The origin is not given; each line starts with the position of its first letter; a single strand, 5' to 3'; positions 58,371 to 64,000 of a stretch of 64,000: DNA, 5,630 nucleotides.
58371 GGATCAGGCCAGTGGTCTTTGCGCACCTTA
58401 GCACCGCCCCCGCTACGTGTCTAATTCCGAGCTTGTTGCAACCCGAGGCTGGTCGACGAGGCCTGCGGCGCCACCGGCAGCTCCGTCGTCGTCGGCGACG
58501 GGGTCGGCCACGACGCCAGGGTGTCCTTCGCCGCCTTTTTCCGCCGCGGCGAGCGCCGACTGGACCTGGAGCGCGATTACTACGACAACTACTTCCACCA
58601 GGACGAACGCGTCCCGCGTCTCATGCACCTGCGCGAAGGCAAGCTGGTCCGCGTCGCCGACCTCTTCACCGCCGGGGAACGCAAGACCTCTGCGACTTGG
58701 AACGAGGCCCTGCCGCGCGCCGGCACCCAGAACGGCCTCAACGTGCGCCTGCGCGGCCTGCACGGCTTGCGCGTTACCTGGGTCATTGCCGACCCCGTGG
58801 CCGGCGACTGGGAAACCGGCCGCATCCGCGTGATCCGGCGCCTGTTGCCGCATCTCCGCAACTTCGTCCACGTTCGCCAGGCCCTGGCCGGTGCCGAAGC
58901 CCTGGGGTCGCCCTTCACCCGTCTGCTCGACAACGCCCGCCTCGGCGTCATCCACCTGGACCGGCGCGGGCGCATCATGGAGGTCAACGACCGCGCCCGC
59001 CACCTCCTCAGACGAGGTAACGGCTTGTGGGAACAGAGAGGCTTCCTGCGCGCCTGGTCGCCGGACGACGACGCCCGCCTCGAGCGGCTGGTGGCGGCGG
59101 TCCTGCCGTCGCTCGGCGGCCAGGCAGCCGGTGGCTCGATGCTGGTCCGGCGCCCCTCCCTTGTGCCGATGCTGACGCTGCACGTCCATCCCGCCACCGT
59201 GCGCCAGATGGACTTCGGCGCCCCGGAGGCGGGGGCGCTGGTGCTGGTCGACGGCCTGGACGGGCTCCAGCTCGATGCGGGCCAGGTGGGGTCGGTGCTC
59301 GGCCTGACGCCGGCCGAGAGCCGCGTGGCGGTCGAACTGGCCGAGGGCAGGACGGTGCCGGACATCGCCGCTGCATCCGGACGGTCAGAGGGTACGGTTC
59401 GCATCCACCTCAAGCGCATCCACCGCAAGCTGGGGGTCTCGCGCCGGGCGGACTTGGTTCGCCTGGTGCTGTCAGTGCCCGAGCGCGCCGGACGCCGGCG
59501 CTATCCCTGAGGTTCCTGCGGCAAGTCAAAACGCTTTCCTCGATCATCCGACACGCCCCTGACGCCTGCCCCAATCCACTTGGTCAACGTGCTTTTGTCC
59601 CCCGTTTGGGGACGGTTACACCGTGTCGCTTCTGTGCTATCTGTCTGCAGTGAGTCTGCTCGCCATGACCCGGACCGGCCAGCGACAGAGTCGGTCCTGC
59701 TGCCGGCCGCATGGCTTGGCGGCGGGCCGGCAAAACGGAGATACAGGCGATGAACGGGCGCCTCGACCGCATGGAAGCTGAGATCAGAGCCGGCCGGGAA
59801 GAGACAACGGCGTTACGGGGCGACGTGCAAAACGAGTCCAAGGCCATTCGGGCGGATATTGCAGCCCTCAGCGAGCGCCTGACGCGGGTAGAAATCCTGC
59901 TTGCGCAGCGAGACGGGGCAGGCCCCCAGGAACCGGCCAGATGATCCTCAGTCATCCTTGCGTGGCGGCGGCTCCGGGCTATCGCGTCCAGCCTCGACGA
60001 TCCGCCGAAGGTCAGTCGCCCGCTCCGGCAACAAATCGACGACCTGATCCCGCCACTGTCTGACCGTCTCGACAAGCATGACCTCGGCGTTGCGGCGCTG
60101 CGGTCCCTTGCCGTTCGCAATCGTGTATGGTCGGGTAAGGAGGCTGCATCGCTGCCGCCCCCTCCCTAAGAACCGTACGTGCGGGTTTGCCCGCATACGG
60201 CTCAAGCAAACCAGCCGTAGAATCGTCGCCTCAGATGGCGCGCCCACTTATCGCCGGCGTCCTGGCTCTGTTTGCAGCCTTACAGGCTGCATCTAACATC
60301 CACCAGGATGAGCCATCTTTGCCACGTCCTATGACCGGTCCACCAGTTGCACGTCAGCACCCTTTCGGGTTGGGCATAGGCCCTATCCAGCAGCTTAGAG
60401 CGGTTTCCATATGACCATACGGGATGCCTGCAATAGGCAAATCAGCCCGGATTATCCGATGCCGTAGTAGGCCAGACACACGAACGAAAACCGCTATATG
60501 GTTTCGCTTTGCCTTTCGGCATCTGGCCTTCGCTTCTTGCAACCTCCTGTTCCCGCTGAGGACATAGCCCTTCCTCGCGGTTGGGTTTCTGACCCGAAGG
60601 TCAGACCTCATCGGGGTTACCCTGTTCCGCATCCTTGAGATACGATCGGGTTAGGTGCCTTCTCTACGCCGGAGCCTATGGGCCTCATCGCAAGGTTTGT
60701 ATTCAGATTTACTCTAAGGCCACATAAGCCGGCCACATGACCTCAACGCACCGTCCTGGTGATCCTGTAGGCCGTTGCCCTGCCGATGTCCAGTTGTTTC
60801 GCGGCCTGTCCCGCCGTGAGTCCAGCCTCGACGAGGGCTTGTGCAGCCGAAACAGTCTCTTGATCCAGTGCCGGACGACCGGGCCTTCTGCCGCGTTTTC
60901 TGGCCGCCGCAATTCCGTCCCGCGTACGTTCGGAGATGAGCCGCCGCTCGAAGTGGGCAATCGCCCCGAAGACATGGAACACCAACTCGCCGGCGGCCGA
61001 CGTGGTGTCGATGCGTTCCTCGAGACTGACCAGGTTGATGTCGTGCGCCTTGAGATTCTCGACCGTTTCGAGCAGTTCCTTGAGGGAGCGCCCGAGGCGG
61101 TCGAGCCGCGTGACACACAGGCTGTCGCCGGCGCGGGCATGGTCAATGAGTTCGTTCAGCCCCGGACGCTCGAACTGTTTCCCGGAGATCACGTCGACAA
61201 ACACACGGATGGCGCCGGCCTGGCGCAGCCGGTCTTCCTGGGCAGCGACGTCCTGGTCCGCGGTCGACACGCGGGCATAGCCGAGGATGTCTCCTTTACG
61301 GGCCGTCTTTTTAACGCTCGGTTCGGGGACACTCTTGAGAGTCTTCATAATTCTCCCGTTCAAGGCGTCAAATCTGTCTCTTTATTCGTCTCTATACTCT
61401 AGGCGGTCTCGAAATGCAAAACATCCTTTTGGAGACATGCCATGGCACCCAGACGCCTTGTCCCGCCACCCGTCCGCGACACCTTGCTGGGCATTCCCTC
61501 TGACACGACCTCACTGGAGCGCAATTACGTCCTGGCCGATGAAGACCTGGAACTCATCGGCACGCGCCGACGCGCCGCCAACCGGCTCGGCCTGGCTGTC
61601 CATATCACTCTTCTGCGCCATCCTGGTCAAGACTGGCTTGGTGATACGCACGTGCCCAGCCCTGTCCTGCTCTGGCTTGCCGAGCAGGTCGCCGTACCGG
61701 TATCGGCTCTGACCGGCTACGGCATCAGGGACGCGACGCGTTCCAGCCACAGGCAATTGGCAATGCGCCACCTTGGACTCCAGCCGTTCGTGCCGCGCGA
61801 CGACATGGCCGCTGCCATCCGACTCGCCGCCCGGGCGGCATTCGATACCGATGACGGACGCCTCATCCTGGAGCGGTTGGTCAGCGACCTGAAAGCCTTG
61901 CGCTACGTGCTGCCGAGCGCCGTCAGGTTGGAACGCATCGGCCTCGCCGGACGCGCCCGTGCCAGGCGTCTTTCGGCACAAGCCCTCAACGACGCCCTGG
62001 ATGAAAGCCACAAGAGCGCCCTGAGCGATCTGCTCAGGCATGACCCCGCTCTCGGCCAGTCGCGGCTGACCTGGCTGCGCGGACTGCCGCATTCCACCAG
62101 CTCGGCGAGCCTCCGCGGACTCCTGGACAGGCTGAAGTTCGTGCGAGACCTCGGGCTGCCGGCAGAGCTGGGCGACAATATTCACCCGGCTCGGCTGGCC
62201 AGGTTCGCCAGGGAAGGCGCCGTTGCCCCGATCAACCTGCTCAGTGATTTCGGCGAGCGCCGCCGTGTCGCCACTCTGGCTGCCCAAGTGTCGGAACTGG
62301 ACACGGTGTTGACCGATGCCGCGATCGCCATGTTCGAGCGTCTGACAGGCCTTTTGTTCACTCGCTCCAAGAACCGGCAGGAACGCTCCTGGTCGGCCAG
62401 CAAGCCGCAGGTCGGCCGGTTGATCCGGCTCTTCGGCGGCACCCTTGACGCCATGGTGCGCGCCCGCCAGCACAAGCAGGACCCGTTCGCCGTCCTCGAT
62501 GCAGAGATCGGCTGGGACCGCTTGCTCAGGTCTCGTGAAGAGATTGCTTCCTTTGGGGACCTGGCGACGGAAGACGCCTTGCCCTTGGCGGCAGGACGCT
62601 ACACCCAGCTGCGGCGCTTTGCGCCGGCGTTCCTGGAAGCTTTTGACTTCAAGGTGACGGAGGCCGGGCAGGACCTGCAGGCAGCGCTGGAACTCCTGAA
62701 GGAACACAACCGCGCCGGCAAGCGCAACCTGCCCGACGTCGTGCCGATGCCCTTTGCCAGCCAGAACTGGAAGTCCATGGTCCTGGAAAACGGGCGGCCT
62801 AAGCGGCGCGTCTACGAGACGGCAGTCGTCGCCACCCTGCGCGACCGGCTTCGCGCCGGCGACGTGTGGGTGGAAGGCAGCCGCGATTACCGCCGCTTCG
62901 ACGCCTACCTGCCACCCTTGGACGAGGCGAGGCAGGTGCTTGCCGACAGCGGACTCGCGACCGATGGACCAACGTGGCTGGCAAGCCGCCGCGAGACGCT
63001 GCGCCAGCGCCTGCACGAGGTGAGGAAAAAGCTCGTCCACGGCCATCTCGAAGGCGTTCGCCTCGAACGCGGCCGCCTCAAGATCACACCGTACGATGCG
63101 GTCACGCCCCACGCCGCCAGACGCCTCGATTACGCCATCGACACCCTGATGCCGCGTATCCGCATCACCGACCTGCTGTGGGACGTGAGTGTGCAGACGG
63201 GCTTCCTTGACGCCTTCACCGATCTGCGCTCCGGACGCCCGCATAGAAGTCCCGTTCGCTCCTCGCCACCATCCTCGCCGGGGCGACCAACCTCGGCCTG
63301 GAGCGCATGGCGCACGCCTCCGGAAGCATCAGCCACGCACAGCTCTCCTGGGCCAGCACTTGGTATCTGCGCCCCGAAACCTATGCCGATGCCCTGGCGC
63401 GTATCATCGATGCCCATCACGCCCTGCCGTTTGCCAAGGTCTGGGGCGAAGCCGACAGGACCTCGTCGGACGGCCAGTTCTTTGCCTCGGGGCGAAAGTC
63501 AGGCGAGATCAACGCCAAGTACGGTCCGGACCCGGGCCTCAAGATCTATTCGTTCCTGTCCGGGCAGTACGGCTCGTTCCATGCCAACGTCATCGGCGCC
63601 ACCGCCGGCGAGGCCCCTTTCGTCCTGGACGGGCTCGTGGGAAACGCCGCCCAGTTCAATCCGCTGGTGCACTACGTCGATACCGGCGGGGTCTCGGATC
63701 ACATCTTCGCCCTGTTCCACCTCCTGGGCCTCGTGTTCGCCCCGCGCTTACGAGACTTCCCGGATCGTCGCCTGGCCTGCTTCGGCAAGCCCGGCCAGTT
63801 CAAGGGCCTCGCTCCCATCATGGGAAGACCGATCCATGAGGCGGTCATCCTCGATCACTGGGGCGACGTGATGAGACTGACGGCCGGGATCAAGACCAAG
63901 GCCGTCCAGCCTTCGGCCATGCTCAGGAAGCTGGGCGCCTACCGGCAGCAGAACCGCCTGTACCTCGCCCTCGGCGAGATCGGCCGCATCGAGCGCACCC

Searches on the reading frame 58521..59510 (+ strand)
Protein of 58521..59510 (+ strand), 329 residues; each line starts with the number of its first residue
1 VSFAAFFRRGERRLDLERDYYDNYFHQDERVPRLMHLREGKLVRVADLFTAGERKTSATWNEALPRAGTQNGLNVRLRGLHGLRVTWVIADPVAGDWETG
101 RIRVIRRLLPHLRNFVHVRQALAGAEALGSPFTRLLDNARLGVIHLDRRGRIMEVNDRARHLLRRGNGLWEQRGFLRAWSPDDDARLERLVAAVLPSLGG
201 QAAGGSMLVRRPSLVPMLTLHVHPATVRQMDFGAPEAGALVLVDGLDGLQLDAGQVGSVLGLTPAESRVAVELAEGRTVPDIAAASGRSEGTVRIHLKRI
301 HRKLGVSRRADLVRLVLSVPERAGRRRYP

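Call 64: search_protein_families(library=pfam, proteins=[window:58521-59510:+], max_evalue=0.001)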
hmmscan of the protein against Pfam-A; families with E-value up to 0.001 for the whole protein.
window:58521-59510:+ (329 aa): 5 families
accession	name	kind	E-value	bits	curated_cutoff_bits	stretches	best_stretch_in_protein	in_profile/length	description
PF00196.25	GerE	-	9.4e-10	38.4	23.5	1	262-315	3-56/57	Bacterial regulatory proteins, luxR family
PF13384.12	HTH_23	-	4e-05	23.7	24.6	1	269-300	10-41/50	Homeodomain-like domain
PF08281.18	Sigma70_r4_2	-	0.00013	22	25.7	1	264-304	12-54/54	Sigma-70, region 4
PF13188.13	PAS_8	-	0.00019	21.7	21.8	1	132-181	3-55/65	PAS domain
PF08448.16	PAS_4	-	0.00042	21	23.1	0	136-195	1-60/110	PAS fold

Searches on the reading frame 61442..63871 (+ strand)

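Call 64: search_protein_families(library=pfam, proteins=[window:61442-63871:+], max_evalue=0.001)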
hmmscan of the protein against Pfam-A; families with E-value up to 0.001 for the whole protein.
window:61442-63871:+ (809 aa): 1 family
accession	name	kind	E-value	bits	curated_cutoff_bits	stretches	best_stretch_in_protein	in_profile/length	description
PF13700.11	DUF4158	-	5.2e-33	114.7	27.4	1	12-166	7-161/165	Domain of unknown function (DUF4158)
